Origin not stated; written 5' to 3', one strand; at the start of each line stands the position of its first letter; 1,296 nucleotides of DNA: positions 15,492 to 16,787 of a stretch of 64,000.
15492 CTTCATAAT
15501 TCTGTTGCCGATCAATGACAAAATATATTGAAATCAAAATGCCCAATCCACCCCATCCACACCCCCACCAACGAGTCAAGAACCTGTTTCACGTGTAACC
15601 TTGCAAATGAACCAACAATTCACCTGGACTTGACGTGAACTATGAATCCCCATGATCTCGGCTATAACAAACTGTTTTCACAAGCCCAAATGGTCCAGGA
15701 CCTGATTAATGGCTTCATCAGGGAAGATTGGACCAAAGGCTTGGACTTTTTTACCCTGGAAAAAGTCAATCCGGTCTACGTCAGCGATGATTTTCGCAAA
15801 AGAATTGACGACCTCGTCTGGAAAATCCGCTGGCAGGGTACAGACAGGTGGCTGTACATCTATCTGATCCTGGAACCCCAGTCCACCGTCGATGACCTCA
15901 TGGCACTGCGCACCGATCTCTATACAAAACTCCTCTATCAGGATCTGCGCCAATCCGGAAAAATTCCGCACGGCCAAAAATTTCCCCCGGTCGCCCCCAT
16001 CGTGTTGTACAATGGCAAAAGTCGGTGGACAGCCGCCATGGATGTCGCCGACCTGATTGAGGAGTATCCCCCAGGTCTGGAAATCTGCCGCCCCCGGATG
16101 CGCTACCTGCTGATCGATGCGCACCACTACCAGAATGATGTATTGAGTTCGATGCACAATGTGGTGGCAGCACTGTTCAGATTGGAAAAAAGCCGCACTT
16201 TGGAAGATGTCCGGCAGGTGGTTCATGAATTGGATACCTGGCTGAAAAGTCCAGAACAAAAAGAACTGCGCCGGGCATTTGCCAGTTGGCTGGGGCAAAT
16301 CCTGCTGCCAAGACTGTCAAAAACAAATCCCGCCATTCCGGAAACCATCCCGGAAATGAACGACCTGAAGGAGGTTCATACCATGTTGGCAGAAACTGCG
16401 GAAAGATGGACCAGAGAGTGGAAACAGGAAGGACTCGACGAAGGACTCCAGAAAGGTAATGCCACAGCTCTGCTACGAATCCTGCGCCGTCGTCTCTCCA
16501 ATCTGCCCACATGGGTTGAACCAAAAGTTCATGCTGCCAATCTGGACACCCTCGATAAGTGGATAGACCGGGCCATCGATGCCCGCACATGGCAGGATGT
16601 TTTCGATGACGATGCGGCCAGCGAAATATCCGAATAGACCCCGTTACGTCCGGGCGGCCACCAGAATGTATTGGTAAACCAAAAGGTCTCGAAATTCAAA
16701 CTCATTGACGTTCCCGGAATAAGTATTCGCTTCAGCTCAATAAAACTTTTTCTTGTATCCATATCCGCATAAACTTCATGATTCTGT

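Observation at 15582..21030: Two Rpn (YhgA-like nuclease) paralogs in direct orientation bracket the TIR-STAND gene; a 490-bp perfectly identical core sits inside diverged repeats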

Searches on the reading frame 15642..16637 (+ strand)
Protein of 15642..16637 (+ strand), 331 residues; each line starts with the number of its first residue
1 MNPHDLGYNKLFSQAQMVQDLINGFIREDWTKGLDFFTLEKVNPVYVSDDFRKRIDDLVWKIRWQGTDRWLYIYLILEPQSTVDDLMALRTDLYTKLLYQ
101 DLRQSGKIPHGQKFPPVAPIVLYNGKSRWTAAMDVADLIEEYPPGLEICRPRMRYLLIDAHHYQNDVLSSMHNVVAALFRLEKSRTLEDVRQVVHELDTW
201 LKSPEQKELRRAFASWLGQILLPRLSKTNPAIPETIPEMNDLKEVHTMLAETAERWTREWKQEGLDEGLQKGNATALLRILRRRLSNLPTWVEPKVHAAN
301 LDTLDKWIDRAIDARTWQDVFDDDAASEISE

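Call 5: search_protein_families(library=pfam, proteins=[window:15642-16637:+], max_evalue=0.01)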
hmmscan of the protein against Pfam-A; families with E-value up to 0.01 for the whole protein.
window:15642-16637:+ (331 aa): 2 families
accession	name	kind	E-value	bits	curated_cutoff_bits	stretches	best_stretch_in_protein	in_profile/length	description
PF04754.18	Transposase_31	-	1.1e-24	87.6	21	1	2-207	1-198/203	Putative transposase, YhgA-like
PF14261.11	DUF4351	-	0.003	18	25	1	267-319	2-54/59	Domain of unknown function (DUF4351)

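Call 8: find_encoding_contigs(protein=window:15642-16637:+, flank=10000, max_places=10)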
Protein window:15642-16637:+ (331 aa): no gene with exactly this product is on record in the collection.

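Call 10: find_related_loci(query=window:15642-16634:+, collection=genome_contigs, flank=10000)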
Query window:15642-16634:+ (331 aa) in genome_contigs; peptide patterns used: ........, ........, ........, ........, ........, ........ (x = any residue, [..] = any of these).
98 stretches matched a pattern; 20 encode a relative of the query (tblastn E <= 1e-3); 19 distinct loci.
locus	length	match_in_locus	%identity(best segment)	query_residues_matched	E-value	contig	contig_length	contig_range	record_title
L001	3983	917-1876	69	1-324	1e-154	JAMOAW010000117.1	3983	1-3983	MAG: Magnetococcus sp. DMHC-6 scaffold_18183, whole genome shotgun sequence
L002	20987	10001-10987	69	1-321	2e-150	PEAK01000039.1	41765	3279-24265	MAG: Magnetococcales bacterium isolate HA3dbin1 scaffold49, whole genome shotgun sequence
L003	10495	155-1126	68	10-321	4e-146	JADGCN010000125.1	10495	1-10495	MAG: Magnetococcales bacterium isolate nWRX3bin12 nWRX3_bin12_NODE_125_length_10495_cov_14.792529, whole genome shotgun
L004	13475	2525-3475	69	1-321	4e-146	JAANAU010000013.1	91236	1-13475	MAG: Magnetococcales bacterium isolate DH2_bin6 NODE_27_length_91236_cov_4.25052, whole genome shotgun sequence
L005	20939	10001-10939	68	1-321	2e-145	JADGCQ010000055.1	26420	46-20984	MAG: Magnetococcales bacterium isolate nWRX3bin6 nWRX3_bin6_NODE_55_length_26420_cov_143.968215, whole genome shotgun se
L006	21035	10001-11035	63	1-321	2e-144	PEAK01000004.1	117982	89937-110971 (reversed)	MAG: Magnetococcales bacterium isolate HA3dbin1 scaffold5, whole genome shotgun sequence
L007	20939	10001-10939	67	1-321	8e-143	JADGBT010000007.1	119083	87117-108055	MAG: Magnetococcales bacterium isolate nW5bin1 nW5_bin1_NODE_7_length_119083_cov_24.778809, whole genome shotgun sequenc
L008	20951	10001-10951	66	1-321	6e-142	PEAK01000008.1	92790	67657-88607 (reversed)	MAG: Magnetococcales bacterium isolate HA3dbin1 scaffold9, whole genome shotgun sequence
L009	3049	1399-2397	68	1-321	3e-146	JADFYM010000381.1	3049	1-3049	MAG: Magnetococcales bacterium isolate nDJH8bin2 nDJH8_bin2_NODE_381_length_3049_cov_9.291923, whole genome shotgun sequ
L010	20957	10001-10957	65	1-323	1e-138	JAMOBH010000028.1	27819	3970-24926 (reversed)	MAG: Magnetococcus sp. YQC-5 contig-110_337, whole genome shotgun sequence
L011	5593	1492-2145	64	1-220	3e-86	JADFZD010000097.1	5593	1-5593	MAG: Magnetococcales bacterium isolate nHA4bin8 nHA4_bin8_NODE_97_length_5593_cov_5.911711, whole genome shotgun sequenc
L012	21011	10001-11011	67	1-321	2e-148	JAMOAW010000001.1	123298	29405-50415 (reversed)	MAG: Magnetococcus sp. DMHC-6 scaffold_32, whole genome shotgun sequence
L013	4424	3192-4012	57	1-323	1e-68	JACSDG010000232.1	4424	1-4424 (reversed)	MAG: Magnetococcales bacterium isolate C5_bin.1 scaffold_1733, whole genome shotgun sequence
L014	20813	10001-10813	47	1-277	5e-68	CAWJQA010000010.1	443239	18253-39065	MAG: uncultured Holophagales bacterium isolate MFD02979.bin.2.191 genome assembly, contig: contig_47792, whole genome sh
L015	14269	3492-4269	78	1-323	4e-61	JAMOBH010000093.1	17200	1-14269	MAG: Magnetococcus sp. YQC-5 contig-110_778, whole genome shotgun sequence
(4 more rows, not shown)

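Call 45: find_related_loci(query=window:15642-16634:+, collection=metagenome_contigs, flank=10000)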
Query window:15642-16634:+ (331 aa) in metagenome_contigs; peptide patterns used: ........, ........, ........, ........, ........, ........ (x = any residue, [..] = any of these).
95 stretches matched a pattern; 8 encode a relative of the query (tblastn E <= 1e-3); 8 distinct loci.
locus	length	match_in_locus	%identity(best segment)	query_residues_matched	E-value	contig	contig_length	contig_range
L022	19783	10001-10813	54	1-277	2e-91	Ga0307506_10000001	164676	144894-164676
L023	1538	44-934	49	4-309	2e-95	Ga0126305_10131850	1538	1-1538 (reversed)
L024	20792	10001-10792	50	4-272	1e-83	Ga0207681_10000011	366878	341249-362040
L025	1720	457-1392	47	4-316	3e-85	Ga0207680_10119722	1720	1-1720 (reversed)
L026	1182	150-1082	43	1-320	2e-75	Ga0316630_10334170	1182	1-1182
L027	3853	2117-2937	57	1-323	2e-69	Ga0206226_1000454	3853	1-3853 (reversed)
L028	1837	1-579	42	129-323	6e-43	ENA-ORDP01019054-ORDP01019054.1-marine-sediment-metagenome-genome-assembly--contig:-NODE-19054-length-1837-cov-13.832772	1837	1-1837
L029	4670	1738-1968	36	249-321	3e-9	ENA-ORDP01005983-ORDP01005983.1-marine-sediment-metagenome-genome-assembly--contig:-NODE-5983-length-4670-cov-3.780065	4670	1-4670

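Call 46: find_homologous_proteins(query=window:15642-16634:+, max_evalue=1e-40)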
Query window:15642-16634:+ (331 aa): 1002 proteins with E <= 1e-40 among 4139 candidates; the best 120 are listed.
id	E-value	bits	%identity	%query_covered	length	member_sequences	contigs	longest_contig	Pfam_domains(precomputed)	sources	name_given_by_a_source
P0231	1.7e-223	759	100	100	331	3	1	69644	PF04754.19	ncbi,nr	ncbi:MAG: Rpn family recombination-promoting nuclease/putative transposase [Magnetococcales bacteriu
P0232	1.4e-156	539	74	92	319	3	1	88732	PF04754.19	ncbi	ncbi:MAG: Rpn family recombination-promoting nuclease/putative transposase [Magnetococcus sp. DMHC-1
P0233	2.8e-146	505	71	97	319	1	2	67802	PF04754.19,PF14261.12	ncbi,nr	ncbi:MAG: Rpn family recombination-promoting nuclease/putative transposase [Magnetococcus sp. DMHC-1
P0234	2.1e-145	502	72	97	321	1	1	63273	PF04754.19,PF14261.12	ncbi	ncbi:MAG: Rpn family recombination-promoting nuclease/putative transposase [Magnetococcus sp. DMHC-1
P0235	1.4e-144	500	69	98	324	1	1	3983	PF04754.19,PF14261.12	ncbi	ncbi:MAG: Rpn family recombination-promoting nuclease/putative transposase [Magnetococcus sp. DMHC-6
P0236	7.7e-144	497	69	97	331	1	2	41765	PF04754.19,PF14261.12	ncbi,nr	ncbi:MAG: Rpn family recombination-promoting nuclease/putative transposase [Magnetococcales bacteriu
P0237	1.8e-143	496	67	98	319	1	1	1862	PF04754.19,PF14261.12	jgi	-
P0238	2.3e-143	496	69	97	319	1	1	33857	PF04754.19,PF14261.12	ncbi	ncbi:MAG: Rpn family recombination-promoting nuclease/putative transposase [Magnetococcus sp. DMHC-1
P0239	3.0e-143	495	69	98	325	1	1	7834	PF04754.19,PF14261.12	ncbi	ncbi:MAG: Rpn family recombination-promoting nuclease/putative transposase [Magnetococcus sp. YQC-5]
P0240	5.5e-142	491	69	97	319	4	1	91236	PF04754.19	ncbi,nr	ncbi:MAG: transposase [Magnetococcales bacterium]|nr:transposase [Magnetococcales bacterium]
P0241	8.8e-142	490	68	97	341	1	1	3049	PF04754.19,PF14261.12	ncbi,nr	ncbi:MAG: Rpn family recombination-promoting nuclease/putative transposase [Magnetococcales bacteriu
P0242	1.7e-140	486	65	97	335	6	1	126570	PF04754.19,PF14261.12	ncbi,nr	ncbi:MAG: Rpn family recombination-promoting nuclease/putative transposase [Magnetococcales bacteriu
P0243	1.8e-140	486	68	97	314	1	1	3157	PF04754.19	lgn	-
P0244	2.0e-137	476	67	97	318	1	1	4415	PF04754.19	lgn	-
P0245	6.9e-137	474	67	98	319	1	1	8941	PF04754.19,PF14261.12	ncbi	ncbi:MAG: Rpn family recombination-promoting nuclease/putative transposase [Magnetococcus sp. YQC-5]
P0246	2.3e-136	472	67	97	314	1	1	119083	PF04754.19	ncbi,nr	ncbi:MAG: Rpn family recombination-promoting nuclease/putative transposase [Magnetococcales bacteriu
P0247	1.5e-134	467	66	97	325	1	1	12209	PF04754.19,PF14261.12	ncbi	ncbi:MAG: Rpn family recombination-promoting nuclease/putative transposase [Magnetococcus sp. YQC-5]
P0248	3.3e-132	459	65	98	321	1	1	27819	PF04754.19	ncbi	ncbi:MAG: Rpn family recombination-promoting nuclease/putative transposase [Magnetococcus sp. YQC-5]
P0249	1.2e-130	454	72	82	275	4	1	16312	PF04754.19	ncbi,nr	ncbi:MAG: Rpn family recombination-promoting nuclease/putative transposase, partial [Magnetococcales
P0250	2.1e-130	453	79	76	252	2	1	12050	PF04754.19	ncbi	ncbi:MAG: Rpn family recombination-promoting nuclease/putative transposase, partial [Magnetococcus s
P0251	6.8e-124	432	62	99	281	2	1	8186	PF04754.19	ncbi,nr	ncbi:MAG: Rpn family recombination-promoting nuclease/putative transposase [Magnetococcales bacteriu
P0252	4.2e-122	426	71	78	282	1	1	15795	PF04754.19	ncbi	ncbi:MAG: Rpn family recombination-promoting nuclease/putative transposase [Magnetococcus sp. YQC-9]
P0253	6.8e-102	359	54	97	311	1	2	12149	PF04754.19,PF14261.12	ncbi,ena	-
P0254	2.7e-99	351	52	95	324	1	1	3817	PF04754.19,PF14261.12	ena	-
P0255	3.4e-99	350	53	98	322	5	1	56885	PF04754.19,PF14261.12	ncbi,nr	ncbi:MAG: Rpn family recombination-promoting nuclease/putative transposase [Magnetococcales bacteriu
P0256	1.6e-98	348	51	97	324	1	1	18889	PF04754.19,PF14261.12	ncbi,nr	ncbi:MAG: Rpn family recombination-promoting nuclease/putative transposase [Magnetococcales bacteriu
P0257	2.1e-97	344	52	98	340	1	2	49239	PF04754.19,PF14261.12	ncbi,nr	ncbi:MAG: Rpn family recombination-promoting nuclease/putative transposase [Magnetococcales bacteriu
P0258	3.9e-97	344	51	97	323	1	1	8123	PF04754.19,PF14261.12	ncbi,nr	ncbi:MAG: Rpn family recombination-promoting nuclease/putative transposase [Magnetococcales bacteriu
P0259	6.1e-97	343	50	97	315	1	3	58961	PF04754.19,PF14261.12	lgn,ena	-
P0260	8.5e-97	342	50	97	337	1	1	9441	PF04754.19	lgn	-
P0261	2.2e-96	341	69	67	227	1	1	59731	PF04754.19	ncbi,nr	ncbi:MAG: Rpn family recombination-promoting nuclease/putative transposase, partial [Magnetococcales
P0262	3.8e-96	340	49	98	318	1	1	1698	PF04754.19,PF14261.12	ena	-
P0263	6.4e-96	340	50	97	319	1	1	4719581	PF04754.19,PF14261.12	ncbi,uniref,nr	ncbi:putative transposase [Magnetococcus marinus MC-1]|uniref:Putative transposase n=1 Tax=Magnetoco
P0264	1.1e-95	339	50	97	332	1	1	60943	PF04754.19,PF14261.12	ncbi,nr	ncbi:MAG: Rpn family recombination-promoting nuclease/putative transposase [Magnetococcales bacteriu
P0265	1.7e-94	335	51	97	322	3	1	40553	PF04754.19,PF14261.12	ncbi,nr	ncbi:MAG: Rpn family recombination-promoting nuclease/putative transposase [Magnetococcales bacteriu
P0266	2.5e-94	334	52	98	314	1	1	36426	PF04754.19,PF14261.12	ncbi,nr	ncbi:MAG: Rpn family recombination-promoting nuclease/putative transposase [Magnetococcales bacteriu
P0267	5.4e-94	333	51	97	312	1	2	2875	PF04754.19,PF14261.12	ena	-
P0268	1.6e-93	332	48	97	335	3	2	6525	PF04754.19,PF14261.12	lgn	-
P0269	2.9e-93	331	48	97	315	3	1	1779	PF04754.19,PF14261.12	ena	-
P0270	6.5e-93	330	51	97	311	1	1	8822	PF04754.19,PF14261.12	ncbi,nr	ncbi:MAG: Rpn family recombination-promoting nuclease/putative transposase [Magnetococcales bacteriu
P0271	2.3e-92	328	51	97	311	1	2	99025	PF04754.19,PF14261.12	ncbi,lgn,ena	-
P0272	2.5e-92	328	49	98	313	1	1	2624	PF04754.19,PF14261.12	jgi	jgi:predicted transposase/invertase (TIGR01784 family)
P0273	4.5e-92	327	45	95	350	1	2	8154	PF04754.19,PF09811.15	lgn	-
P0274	7.4e-92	326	49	98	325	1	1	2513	PF04754.19,PF14261.12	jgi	jgi:predicted transposase/invertase (TIGR01784 family)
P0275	1.0e-91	326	49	97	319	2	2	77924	PF04754.19,PF14261.12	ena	-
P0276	2.2e-90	321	48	97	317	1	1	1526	PF04754.19,PF14261.12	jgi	jgi:hypothetical protein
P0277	6.0e-90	320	47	97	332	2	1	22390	PF04754.19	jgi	jgi:predicted transposase/invertase (TIGR01784 family)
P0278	9.2e-90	319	48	97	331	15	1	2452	PF04754.19,PF14261.12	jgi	jgi:predicted transposase YdaD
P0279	9.8e-90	319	50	97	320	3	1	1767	PF04754.19,PF14261.12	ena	-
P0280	4.2e-89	317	49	97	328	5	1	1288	PF04754.19,PF14261.12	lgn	-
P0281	4.8e-89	317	47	98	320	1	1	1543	PF04754.19,PF14261.12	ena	-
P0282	5.3e-89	317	45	98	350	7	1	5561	PF04754.19,PF14261.12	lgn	-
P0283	5.5e-89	317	50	97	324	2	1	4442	PF04754.19,PF14261.12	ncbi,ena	-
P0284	6.4e-89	317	48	97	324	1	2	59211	PF04754.19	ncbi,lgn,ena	-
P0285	2.9e-88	314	46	98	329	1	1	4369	PF04754.19,PF14261.12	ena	-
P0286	4.9e-88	314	44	98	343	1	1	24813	PF04754.19,PF14261.12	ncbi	ncbi:Rpn family recombination-promoting nuclease/putative transposase [Endothiovibrio diazotrophicus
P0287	9.7e-88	313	47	97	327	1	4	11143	PF04754.19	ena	-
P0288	2.9e-87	311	48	94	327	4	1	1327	PF04754.19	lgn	-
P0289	3.5e-87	311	45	97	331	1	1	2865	PF04754.19,PF14261.12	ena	-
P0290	3.7e-87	311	50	97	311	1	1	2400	PF04754.19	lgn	-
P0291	3.7e-87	311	48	97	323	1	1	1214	PF04754.19,PF14261.12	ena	-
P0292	3.8e-87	311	48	97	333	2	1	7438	PF04754.19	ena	-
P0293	5.7e-87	310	48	97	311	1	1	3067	PF04754.19,PF14261.12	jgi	jgi:hypothetical protein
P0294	7.0e-87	310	47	97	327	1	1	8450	PF04754.19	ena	-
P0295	8.5e-87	310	49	97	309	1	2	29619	PF04754.19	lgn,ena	-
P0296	8.6e-87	310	45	95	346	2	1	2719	PF04754.19,PF14261.12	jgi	-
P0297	1.0e-86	309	49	97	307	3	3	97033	PF04754.19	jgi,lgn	-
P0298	1.0e-86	309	49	98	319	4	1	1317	PF04754.19,PF14261.12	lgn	-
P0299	1.0e-86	309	46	96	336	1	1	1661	PF04754.19,PF14261.12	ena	-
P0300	1.1e-86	309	48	96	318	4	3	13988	PF04754.19,PF14261.12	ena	-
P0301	1.1e-86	309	45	96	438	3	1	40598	PF04754.19,PF14261.12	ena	-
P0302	1.2e-86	309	49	98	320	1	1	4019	PF04754.19,PF14261.12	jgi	jgi:hypothetical protein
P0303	1.3e-86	309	45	96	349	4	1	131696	PF04754.19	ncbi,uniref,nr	ncbi:Rpn family recombination-promoting nuclease/putative transposase [Nitrosomonas eutropha]|uniref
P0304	1.6e-86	309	47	96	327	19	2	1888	PF04754.19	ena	-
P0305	2.2e-86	308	47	96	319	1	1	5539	PF04754.19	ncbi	-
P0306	2.4e-86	308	47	97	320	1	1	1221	PF04754.19,PF14261.12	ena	-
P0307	3.3e-86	308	47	96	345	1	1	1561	PF04754.19,PF14261.12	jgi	jgi:hypothetical protein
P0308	4.9e-86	307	47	98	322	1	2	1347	PF04754.19,PF14261.12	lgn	-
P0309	5.3e-86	307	47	97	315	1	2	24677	PF04754.19,PF14261.12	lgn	-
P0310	6.5e-86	307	47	97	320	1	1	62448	PF04754.19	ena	-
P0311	6.9e-86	307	48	97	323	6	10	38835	PF04754.19,PF14261.12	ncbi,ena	-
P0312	8.1e-86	306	54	85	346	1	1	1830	PF04754.19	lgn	-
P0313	8.3e-86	306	45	98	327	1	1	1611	PF04754.19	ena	-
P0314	8.6e-86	306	48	96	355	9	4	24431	PF04754.19,PF14261.12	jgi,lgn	jgi:predicted transposase YdaD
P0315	1.4e-85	306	43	98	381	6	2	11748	PF04754.19,PF14261.12,PF09811.15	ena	-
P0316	1.6e-85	305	48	97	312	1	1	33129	PF04754.19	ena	-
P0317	1.7e-85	305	49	95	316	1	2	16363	PF04754.19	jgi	jgi:hypothetical protein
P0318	1.9e-85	305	46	96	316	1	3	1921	PF04754.19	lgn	-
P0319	2.3e-85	305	49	93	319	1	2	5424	PF04754.19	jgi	jgi:hypothetical protein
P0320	2.5e-85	305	48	97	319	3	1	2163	PF04754.19,PF14261.12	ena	-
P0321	2.9e-85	305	44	97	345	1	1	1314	PF04754.19,PF14261.12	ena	-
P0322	3.2e-85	304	46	98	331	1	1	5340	PF04754.19,PF14261.12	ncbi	ncbi:Rpn family recombination-promoting nuclease/putative transposase [Endothiovibrio diazotrophicus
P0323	3.3e-85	304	47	92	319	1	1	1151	PF04754.19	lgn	-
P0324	3.5e-85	304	56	78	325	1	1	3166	PF04754.19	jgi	jgi:hypothetical protein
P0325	4.3e-85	304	47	97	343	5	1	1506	PF04754.19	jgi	jgi:hypothetical protein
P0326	4.5e-85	304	45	96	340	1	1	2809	PF04754.19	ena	-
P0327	4.8e-85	304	46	98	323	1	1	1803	PF04754.19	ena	-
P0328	5.5e-85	304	48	94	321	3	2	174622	PF04754.19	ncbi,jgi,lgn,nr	ncbi:MAG TPA: Rpn family recombination-promoting nuclease/putative transposase [Thermoanaerobaculia 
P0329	6.2e-85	303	43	99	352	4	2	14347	PF04754.19,PF14261.12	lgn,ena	-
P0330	6.7e-85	303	45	97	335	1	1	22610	PF04754.19,PF14261.12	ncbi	ncbi:MAG: Rpn family recombination-promoting nuclease/putative transposase [Methylococcaceae bacteri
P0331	8.0e-85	303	48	96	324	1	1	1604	PF04754.19,PF14261.12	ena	-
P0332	9.1e-85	303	50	92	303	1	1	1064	PF04754.19,PF14261.12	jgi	jgi:hypothetical protein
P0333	9.8e-85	303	45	97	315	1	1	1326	PF04754.19,PF14261.12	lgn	-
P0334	9.9e-85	303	51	92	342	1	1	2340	PF04754.19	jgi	jgi:predicted transposase/invertase (TIGR01784 family)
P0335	1.1e-84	303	54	84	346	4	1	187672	PF04754.19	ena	-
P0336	1.2e-84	303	45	97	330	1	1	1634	PF04754.19,PF14261.12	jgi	jgi:predicted transposase YdaD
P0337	1.2e-84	302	45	98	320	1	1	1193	PF04754.19,PF14261.12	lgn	-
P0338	1.3e-84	302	48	96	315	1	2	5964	PF04754.19,PF14261.12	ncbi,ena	-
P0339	1.4e-84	302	49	94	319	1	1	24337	PF04754.19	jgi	jgi:hypothetical protein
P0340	1.5e-84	302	45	98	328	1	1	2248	PF04754.19,PF14261.12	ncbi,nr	ncbi:MAG: Rpn family recombination-promoting nuclease/putative transposase [Deltaproteobacteria bact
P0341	1.8e-84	302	46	97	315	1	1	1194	PF04754.19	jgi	-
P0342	2.0e-84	302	49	97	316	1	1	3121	PF04754.19,PF14261.12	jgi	-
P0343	3.1e-84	301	45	98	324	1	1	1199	PF04754.19,PF14261.12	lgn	-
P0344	4.0e-84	301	43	98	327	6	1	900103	PF04754.19,PF14261.12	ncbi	ncbi:MAG: Rpn family recombination-promoting nuclease/putative transposase [Gammaproteobacteria bact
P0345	4.9e-84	300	46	96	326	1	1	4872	PF04754.19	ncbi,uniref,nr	ncbi:transposase [Thioalkalivibrio denitrificans]|uniref:Transposase n=1 Tax=Thioalkalivibrio denitr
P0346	5.6e-84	300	48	98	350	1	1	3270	PF04754.19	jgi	jgi:predicted transposase/invertase (TIGR01784 family)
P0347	6.5e-84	300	46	98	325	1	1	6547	PF04754.19,PF14261.12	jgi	jgi:predicted transposase YdaD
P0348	6.9e-84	300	48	97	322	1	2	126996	PF04754.19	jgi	jgi:predicted transposase/invertase (TIGR01784 family)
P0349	7.0e-84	300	45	97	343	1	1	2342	PF04754.19,PF14261.12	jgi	-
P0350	7.3e-84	300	48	96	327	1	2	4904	PF04754.19,PF14261.12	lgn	-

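Call 47: list_cluster_members(proteins=[P0231])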
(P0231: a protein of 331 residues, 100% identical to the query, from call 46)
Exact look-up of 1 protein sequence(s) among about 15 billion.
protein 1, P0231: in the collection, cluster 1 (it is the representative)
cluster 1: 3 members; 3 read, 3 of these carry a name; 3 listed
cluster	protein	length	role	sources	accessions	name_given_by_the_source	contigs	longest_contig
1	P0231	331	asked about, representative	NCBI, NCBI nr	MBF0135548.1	MAG: Rpn family recombination-promoting nuclease/putative transposase [Magnetococcales ... | Rpn family recombination-promoting nuclease/putative transposase [Magnetococcales ...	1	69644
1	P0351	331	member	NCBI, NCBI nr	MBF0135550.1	MAG: Rpn family recombination-promoting nuclease/putative transposase [Magnetococcales ... | Rpn family recombination-promoting nuclease/putative transposase [Magnetococcales ...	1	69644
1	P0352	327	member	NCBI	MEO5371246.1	MAG: Rpn family recombination-promoting nuclease/putative transposase [Magnetococcus sp. ...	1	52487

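Call 48: find_encoding_contigs(protein=P0231, flank=10000, max_places=10)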
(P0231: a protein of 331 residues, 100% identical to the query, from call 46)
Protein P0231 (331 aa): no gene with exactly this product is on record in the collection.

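Call 56: search_protein_families(library=padloc, proteins=[window:15642-16634:+], max_evalue=0.001)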
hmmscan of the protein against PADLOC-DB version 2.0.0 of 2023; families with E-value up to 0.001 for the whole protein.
window:15642-16634:+ (331 aa): 0 families

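Call 57: search_protein_families(library=ncbifam, proteins=[window:15642-16634:+], max_evalue=0.001)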
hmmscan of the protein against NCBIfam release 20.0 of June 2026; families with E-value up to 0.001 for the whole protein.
window:15642-16634:+ (331 aa): 2 families
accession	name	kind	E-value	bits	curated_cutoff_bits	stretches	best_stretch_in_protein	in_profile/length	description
NF007361.0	PRK09857.1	equivalog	3.3e-06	26.8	583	1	2-125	8-125/292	recombination-promoting nuclease RpnA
NF007418.0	PRK09956.1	equivalog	1.2e-05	24.5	583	1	2-202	8-200/308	ISNCY family transposase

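Call 58: search_solved_structures(query=window:15642-16634:+, max_evalue=1, show_alignments=2)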
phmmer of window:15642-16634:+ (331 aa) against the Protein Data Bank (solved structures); distinct sequences matched with E-value up to 1: 0.
